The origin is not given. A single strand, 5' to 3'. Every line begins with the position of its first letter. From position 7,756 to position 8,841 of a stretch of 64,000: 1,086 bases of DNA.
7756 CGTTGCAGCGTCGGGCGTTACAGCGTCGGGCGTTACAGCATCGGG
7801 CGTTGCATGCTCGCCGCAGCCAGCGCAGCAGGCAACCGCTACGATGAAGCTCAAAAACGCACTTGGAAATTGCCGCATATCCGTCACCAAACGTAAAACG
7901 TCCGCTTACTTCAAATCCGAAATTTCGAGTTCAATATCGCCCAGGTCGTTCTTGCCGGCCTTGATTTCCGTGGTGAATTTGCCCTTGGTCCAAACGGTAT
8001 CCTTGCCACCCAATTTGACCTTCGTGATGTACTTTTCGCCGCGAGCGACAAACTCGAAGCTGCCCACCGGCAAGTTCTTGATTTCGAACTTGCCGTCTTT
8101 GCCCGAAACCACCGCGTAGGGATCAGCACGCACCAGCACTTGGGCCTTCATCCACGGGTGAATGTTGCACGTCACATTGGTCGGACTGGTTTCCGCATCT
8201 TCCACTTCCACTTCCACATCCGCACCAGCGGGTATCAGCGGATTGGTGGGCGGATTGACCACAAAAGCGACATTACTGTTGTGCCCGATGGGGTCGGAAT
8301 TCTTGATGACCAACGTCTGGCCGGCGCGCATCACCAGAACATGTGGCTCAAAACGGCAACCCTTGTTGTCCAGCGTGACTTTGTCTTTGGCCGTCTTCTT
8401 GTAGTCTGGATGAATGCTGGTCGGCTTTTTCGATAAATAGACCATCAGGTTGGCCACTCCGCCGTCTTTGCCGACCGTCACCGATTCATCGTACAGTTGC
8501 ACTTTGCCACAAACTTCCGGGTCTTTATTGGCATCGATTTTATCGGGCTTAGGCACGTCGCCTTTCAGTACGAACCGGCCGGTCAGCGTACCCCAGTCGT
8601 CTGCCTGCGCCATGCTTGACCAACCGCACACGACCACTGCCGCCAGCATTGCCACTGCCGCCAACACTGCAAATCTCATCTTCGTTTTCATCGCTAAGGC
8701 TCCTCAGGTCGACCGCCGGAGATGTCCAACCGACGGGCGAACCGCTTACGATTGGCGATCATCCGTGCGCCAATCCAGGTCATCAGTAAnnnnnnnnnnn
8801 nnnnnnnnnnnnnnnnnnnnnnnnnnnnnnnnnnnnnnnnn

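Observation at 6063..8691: Three tandem paralogous cupredoxin-like proteins between the bc-type complex and the aa3 oxidase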

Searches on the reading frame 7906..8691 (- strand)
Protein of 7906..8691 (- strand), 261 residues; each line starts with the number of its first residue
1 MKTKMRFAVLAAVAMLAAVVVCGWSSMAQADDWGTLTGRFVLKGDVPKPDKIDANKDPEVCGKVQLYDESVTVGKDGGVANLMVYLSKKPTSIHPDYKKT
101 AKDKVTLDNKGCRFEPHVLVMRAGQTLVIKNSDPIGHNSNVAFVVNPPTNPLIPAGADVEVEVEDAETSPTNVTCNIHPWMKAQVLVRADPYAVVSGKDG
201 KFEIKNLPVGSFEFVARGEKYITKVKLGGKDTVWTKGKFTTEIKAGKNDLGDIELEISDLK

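Call 3: search_protein_families(library=pfam, proteins=[window:7906-8691:-], max_evalue=1)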
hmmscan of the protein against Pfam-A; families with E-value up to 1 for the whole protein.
window:7906-8691:- (261 aa): 5 families
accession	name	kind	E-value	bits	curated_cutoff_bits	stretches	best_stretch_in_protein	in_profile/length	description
PF13620.12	CarboxypepD_reg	-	0.00069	20.3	32.3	1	182-225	16-63/82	Carboxypeptidase regulatory-like domain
PF13473.12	Cupredoxin_1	-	0.00071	20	27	1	92-187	16-104/104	Cupredoxin-like domain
PF13715.12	CarbopepD_reg_2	-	0.0067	16.9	32.2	1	181-224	15-58/88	CarboxypepD_reg-like domain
PF00127.26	Copper-bind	-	0.022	15.6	21.2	1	104-185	4-96/99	Copper binding proteins, plastocyanin/azurin family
PF23509.1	MSMEG_3727_PQQ-assoc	-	0.034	14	27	0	24-58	116-150/152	MSMEG_3727, PQQ-associated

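Call 4: search_protein_families(library=ncbifam, proteins=[window:7906-8691:-], max_evalue=1)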
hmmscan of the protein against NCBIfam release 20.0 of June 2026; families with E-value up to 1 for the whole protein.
window:7906-8691:- (261 aa): 1 family
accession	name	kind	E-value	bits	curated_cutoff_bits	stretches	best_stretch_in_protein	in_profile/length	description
TIGR04339.1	PQQ_MSMEG_3727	hypoth_equivalog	0.027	14.1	75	1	24-58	115-149/151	MSMEG_3727 family PQQ-associated protein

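Call 8: find_homologous_proteins(query=window:7906-8691:-, max_evalue=0.001)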
Query window:7906-8691:- (261 aa): 754 proteins with E <= 0.001 among 1712 candidates; the best 120 are listed.
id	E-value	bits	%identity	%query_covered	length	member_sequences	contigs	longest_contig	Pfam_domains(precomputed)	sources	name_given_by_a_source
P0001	5.3e-172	589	100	100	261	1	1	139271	-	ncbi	-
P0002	5.8e-123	428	73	95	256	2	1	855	-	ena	-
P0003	1.4e-95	338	67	88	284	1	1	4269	-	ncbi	-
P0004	8.3e-91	323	55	100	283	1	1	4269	-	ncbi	-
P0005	2.5e-88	314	63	88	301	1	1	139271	-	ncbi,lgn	-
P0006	4.4e-82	294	54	93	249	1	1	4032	-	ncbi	-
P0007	8.8e-82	293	54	98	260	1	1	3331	-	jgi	jgi:hypothetical protein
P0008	1.3e-81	292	55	96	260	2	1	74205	-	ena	-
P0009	3.2e-81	291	55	96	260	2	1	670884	-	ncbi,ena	-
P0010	6.0e-81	290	53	98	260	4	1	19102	-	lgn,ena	-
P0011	9.0e-81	290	53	97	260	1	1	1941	-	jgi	jgi:hypothetical protein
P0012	1.6e-80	289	53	98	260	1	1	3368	-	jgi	jgi:hypothetical protein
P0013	1.7e-78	282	53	97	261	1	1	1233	-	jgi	jgi:plastocyanin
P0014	1.1e-77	279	52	98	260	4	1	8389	-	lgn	-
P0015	2.0e-77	279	51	98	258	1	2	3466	-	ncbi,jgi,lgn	ncbi:MAG TPA: hypothetical protein VGI75_06005 [Pirellulales bacterium]|jgi:hypothetical protein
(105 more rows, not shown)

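Call 9: search_solved_structures(query=window:7906-8691:-, max_evalue=10, show_alignments=3)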
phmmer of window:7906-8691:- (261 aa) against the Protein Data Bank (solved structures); distinct sequences matched with E-value up to 10: 1.
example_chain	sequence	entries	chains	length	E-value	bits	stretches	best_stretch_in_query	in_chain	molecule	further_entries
7r5j_10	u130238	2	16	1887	0.08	16.1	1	143-189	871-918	Nuclear pore membrane glycoprotein 210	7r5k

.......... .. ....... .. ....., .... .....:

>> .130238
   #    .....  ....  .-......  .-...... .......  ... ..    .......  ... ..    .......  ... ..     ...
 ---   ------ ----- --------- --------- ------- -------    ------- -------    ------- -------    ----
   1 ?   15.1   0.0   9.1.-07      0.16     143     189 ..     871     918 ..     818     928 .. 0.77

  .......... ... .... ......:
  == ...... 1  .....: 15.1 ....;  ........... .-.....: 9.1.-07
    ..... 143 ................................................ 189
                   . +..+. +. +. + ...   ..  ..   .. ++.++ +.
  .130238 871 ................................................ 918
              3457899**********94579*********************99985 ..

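Call 14: search_solved_structures(query=A2, max_evalue=10, show_alignments=4)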
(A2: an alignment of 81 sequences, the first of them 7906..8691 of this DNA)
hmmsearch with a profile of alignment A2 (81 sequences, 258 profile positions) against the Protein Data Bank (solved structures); distinct sequences matched with E-value up to 10: 18.
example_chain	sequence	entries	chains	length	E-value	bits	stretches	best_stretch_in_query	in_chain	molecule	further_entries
2gb2_A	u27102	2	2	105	0.0012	21.8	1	93-181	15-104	Amicyanin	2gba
1sfd_A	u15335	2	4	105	0.0016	21.4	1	93-181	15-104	Amicyanin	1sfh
1sf3_A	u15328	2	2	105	0.0022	21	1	93-181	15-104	Amicyanin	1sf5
9cck_A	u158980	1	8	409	0.0058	19.6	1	108-181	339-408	Copper-containing nitrite reductase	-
4p5r_A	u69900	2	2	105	0.0062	19.5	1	93-181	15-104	Amicyanin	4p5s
1mda_A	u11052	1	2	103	0.0068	19.4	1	93-181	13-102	AMICYANIN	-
1aac_A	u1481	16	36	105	0.0071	19.3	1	93-181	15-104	AMICYANIN | PROTEIN (AMICYANIN)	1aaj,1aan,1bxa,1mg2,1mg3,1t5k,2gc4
2qdv_A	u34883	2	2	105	0.02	17.8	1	93-181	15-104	Amicyanin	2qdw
3ply_A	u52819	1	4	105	0.066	16.2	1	93-181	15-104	Amicyanin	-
3ie9_A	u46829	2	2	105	0.087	15.8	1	93-181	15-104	Amicyanin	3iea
4hcf_A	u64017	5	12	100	0.23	14.4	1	99-182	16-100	Cupredoxin 1 | Cytochrome B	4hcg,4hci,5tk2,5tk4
2idq_A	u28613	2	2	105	0.26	14.2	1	93-181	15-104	Amicyanin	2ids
2idt_A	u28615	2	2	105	0.33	13.9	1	93-181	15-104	Amicyanin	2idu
3rym_A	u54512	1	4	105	0.34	13.8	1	93-181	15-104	Amicyanin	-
5fc9_A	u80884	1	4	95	0.41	13.6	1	109-181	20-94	Blue (Type 1) copper domain protein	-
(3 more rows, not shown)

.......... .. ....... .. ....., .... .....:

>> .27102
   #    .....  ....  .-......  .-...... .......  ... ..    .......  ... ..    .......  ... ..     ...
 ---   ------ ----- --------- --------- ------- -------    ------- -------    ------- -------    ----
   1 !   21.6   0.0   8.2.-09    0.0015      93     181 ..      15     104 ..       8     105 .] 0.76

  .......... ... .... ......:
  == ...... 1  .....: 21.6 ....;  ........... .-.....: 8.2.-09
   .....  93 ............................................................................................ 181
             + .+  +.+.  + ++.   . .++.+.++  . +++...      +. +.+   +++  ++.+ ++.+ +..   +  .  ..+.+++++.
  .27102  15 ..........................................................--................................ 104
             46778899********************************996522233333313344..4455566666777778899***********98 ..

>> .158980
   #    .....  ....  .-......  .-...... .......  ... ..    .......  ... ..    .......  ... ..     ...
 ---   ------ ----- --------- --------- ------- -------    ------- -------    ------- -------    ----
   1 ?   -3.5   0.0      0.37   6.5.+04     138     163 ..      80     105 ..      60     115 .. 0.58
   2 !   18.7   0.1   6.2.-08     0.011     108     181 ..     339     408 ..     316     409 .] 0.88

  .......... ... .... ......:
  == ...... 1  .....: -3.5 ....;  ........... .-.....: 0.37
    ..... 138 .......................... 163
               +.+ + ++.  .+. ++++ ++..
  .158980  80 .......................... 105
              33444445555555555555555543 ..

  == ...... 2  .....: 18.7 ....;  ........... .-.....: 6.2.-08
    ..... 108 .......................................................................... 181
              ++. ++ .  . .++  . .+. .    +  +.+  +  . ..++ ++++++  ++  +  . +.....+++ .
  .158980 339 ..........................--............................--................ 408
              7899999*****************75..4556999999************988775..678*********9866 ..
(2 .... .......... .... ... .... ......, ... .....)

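Call 16: find_encoding_contigs(protein=P0009, flank=10000, max_places=2)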
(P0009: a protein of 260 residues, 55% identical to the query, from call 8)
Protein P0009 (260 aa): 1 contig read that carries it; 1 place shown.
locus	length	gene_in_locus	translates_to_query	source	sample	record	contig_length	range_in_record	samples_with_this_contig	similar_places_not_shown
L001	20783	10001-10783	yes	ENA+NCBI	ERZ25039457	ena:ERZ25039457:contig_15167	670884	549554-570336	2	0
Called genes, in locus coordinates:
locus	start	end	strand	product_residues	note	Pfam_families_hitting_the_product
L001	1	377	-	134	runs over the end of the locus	PF02843:GARS_C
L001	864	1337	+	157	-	-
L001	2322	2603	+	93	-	-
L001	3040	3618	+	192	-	PF00033:Cytochrome_B, PF14358:DUF4405 (weak), PF13631:Cytochrom_B_N_2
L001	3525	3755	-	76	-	-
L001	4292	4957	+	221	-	-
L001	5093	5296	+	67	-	-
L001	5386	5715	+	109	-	-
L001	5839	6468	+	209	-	-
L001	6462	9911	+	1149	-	PF13180:PDZ_2 (faint), PF17820:PDZ_6 (weak), PF11845:Tll0287-like (faint), PF13442:Cytochrome_CBB3 (faint), PF02433:FixO (faint), PF00034:Cytochrom_C (weak)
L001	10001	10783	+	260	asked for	-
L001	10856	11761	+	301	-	-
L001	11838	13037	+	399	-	PF00034:Cytochrom_C (weak), PF13442:Cytochrome_CBB3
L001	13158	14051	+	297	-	PF02790:COX2_TM, PF00116:COX2, PF13473:Cupredoxin_1 (weak)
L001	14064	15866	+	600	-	PF00115:COX1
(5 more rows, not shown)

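Call 17: find_related_loci(query=A2, collection=genome_contigs, flank=10000)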
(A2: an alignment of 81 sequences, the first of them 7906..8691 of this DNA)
Query A2 (261 aa) in genome_contigs; peptide patterns used: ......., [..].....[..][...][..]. (x = any residue, [..] = any of these).
600 stretches matched a pattern (row limit reached: there are more); 485 encode a relative of the query (tblastn E <= 1e-3); the best 80 are kept; 80 distinct loci.
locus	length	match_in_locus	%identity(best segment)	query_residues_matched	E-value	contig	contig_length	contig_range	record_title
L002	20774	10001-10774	53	6-261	8e-79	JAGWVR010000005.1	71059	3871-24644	MAG: Planctomycetota bacterium isolate REEB424 contig-150_529, whole genome shotgun sequence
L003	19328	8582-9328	49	16-260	7e-75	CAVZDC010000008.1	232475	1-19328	MAG: Pirellulales bacterium isolate MFD00822.bin.2.181 genome assembly, contig: contig_51219, whole genome shotgun seque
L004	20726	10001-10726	50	16-261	3e-73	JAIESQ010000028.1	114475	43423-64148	MAG: Pirellulales bacterium isolate co.spades.METABAT.2.5kb_062 c_000000444689, whole genome shotgun sequence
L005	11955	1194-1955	48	4-261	4e-73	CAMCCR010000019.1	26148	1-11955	MAG: Candidatus Kuenenia stuttgartiensis isolate ZE-13nov19-118 genome assembly, contig: ZE-13nov19-C2225, whole genome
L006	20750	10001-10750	47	6-255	2e-72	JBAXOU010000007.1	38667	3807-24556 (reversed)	MAG: Planctomycetota bacterium isolate ELA513 MAG513_7, whole genome shotgun sequence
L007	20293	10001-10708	51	28-261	3e-72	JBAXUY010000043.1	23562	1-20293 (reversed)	MAG: Planctomycetia bacterium isolate ELA673 MAG673_43, whole genome shotgun sequence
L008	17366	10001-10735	49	15-256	4e-72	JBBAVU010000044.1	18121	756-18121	MAG: Pirellulales bacterium isolate EUL_331 ctg44-EUL_331, whole genome shotgun sequence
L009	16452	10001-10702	50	28-258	5e-72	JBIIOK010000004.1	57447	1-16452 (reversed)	MAG: Pirellulales bacterium isolate ME2002-10-08pf_3300042317_group1_bin15 Rohwer_bin1720_scaffold_97_c1, whole genome s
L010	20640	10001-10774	47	2-261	2e-71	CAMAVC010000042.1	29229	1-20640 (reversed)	MAG: Planctomicrobium piriforme isolate GE-03apr19-210 genome assembly, contig: GE-03apr19-C1651, whole genome shotgun s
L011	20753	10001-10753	45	14-259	7e-71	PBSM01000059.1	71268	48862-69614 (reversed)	MAG: Planctomycetaceae bacterium isolate NP86 MHASMcontig_576394, whole genome shotgun sequence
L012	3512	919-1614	48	31-261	3e-71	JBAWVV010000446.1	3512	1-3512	MAG: Planctomycetia bacterium isolate ELA020 MAG020_446, whole genome shotgun sequence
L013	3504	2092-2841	48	15-261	7e-71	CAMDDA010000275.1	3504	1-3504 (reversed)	MAG: Candidatus Kuenenia stuttgartiensis isolate MiE-22jul19-122 genome assembly, contig: MiE-22jul19-C25964, whole geno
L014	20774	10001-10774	47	1-255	3e-70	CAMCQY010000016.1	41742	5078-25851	MAG: Candidatus Kuenenia stuttgartiensis isolate MiE-14oct19-235 genome assembly, contig: MiE-14oct19-C985, whole genome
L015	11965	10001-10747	48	14-258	2e-70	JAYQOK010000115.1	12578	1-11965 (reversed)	MAG: Candidatus Kuenenia sp. isolate SD3114_S44.rosella.041_sub NODE_1760_length_12578_cov_4.2667, whole genome shotgun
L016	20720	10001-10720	46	16-253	3e-70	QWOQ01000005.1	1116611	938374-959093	MAG: Planctomycetota bacterium isolate RH-20APR16-plancto3 RH-20APR16-C1, whole genome shotgun sequence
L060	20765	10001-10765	43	10-261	1e-56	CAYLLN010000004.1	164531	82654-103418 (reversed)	MAG TPA_asm: uncultured Pirellulaceae bacterium isolate SRP287051_co1_70 genome assembly, contig: NODE_189_length_164531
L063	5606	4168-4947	39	1-261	2e-55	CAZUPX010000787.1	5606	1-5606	MAG TPA_asm: uncultured Planctomycetaceae bacterium isolate binchicken_co165_115 genome assembly, contig: k141_1342944,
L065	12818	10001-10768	38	9-258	4e-55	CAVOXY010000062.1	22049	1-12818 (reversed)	MAG: uncultured Planctomycetota bacterium isolate MFD09964.bin.2.83 genome assembly, contig: contig_73918, whole genome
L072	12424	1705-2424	42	25-261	4e-52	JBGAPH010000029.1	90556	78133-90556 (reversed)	MAG: Pirellulales bacterium isolate MAG_AAO_H125.26 AAOH125-26_opera_contig_913, whole genome shotgun sequence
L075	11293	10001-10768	40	1-251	4e-51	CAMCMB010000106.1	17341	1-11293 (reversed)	MAG: Pirellula staleyi DSM 6068 isolate MiH-22jul19-314 genome assembly, contig: MiH-22jul19-C6358, whole genome shotgun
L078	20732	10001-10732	39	13-253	2e-50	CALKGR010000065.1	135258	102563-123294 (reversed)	MAG: uncultured Rubripirellula sp. isolate S4_Bin_METABAT__176_1 genome assembly, contig: c_000000014439, whole genome s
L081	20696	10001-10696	41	25-253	9e-50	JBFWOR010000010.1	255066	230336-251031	MAG: Pirellulales bacterium isolate CA_2019_TPBF_140 NODE_452_length_255066_cov_22.798654_TPBF, whole genome shotgun seq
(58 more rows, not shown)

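Call 18: predict_structure(alignment_id=A2)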
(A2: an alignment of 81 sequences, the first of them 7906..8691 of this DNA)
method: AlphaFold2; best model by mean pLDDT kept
length: 261 residues; sequences in the alignment: 81
mean_pLDDT: 93.2   pTM: 0.85
mean pLDDT of the five models: 93.2, 92.2, 91.6, 90.8, 90.3
residues with pLDDT >= 90: 212; 70-90: 35; 50-70: 13; < 50: 1
segments of 3 or more residues with pLDDT < 50: none
pLDDT, mean of each block of 10 residues (from residue 1): 68 83 63 93 90 95 93 94 96 93 97 97 98 98 98 98 98 97 98 98 97 96 96 98 97 93 77
secondary structure, 60 per line:
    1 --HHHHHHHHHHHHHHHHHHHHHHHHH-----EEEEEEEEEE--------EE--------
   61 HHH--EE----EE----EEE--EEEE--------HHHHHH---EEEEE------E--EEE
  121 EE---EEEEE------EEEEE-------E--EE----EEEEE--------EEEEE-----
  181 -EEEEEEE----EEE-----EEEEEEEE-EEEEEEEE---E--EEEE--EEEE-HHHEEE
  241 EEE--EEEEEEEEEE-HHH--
elements in order: H3-27 E33-42 E78-80 E83-86 H95-100 E104-108 E118-122 E126-130 E137-141 E158-162 E171-175 E182-188 E193-195 E201-208 E210-217 E224-227 E230-233 E238-243 E246-255

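Call 21: fold_search(model_id=the predicted structure, library=pdb)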
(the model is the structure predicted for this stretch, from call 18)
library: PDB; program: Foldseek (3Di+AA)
matches with E <= 10: 1085; with E <= 0.001: 60
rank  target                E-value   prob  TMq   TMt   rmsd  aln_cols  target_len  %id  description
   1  2gb2                  2.6e-06  1.00  0.30  0.71   9.7       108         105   18  The P52G mutant of amicyanin in the Cu(II) state. (released 2006-08-01)
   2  6hbe_A                6.6e-06  1.00  0.30  0.19   2.2        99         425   26  Cu-containing nitrite reductase (NirK) from Thermus scotoductus SA-01 (released 2019-01-23)
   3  4p5r                  9.7e-06  1.00  0.30  0.71   9.8       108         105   17  Structure of oxidized W45Y mutant of amicyanin (released 2014-04-23)
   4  2idq                  1.1e-05  1.00  0.30  0.70   9.8       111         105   15  Structure of M98A mutant of amicyanin, Cu(II) (released 2007-03-13)
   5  1sf3                  1.1e-05  1.00  0.30  0.70   9.8       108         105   17  Structure of the reduced form of the P94A mutant of amicyanin (released 2004-07-27)
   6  4hcf_A                1.4e-05  1.00  0.27  0.72   2.7        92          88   17  Crystal Structure of Uncharacterized Cupredoxin-like Domain Protein Cupredoxin_1 with Copper Bound from Bacillus anthr (released 2012-10-17)
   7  4hcf_B                1.4e-05  1.00  0.28  0.68   8.4       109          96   16  Crystal Structure of Uncharacterized Cupredoxin-like Domain Protein Cupredoxin_1 with Copper Bound from Bacillus anthr (released 2012-10-17)
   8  5fc9_A                2.4e-05  1.00  0.27  0.69   4.0        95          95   23  Novel Purple Cupredoxin from Nitrosopumilus maritimus (released 2016-05-11)
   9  6hbe_C                2.8e-05  1.00  0.31  0.19   1.9        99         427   25  Cu-containing nitrite reductase (NirK) from Thermus scotoductus SA-01 (released 2019-01-23)
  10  2qdv                  3.5e-05  1.00  0.30  0.71   9.7       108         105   17  Structure of the Cu(II) form of the M51A mutant of amicyanin (released 2007-12-11)
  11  1sfd_A                3.5e-05  1.00  0.29  0.69   9.5       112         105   15  oxidized form of amicyanin mutant P94F (released 2004-07-27)
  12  1id2_A                3.5e-05  1.00  0.29  0.68   9.5       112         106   16  CRYSTAL STRUCTURE OF AMICYANIN FROM PARACOCCUS VERSUTUS (THIOBACILLUS VERSUTUS) (released 2001-04-11)
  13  1aaj                  3.7e-05  1.00  0.29  0.69   9.5       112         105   15  CRYSTAL STRUCTURE ANALYSIS OF AMICYANIN AND APOAMICYANIN FROM PARACOCCUS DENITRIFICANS AT 2.0 ANGSTROMS AND 1.8 ANGSTROM (released 1993-10-31)
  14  4hcg_A                3.9e-05  1.00  0.28  0.68   6.5       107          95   16  Uncharacterized Cupredoxin-like Domain Protein Cupredoxin_1 with Zinc bound from Bacillus anthracis (released 2012-10-17)
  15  4hci_A                4.3e-05  1.00  0.27  0.71   2.8        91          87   18  Uncharacterized Cupredoxin-like Domain Protein Cupredoxin_1 from Bacillus anthracis (released 2012-10-17)
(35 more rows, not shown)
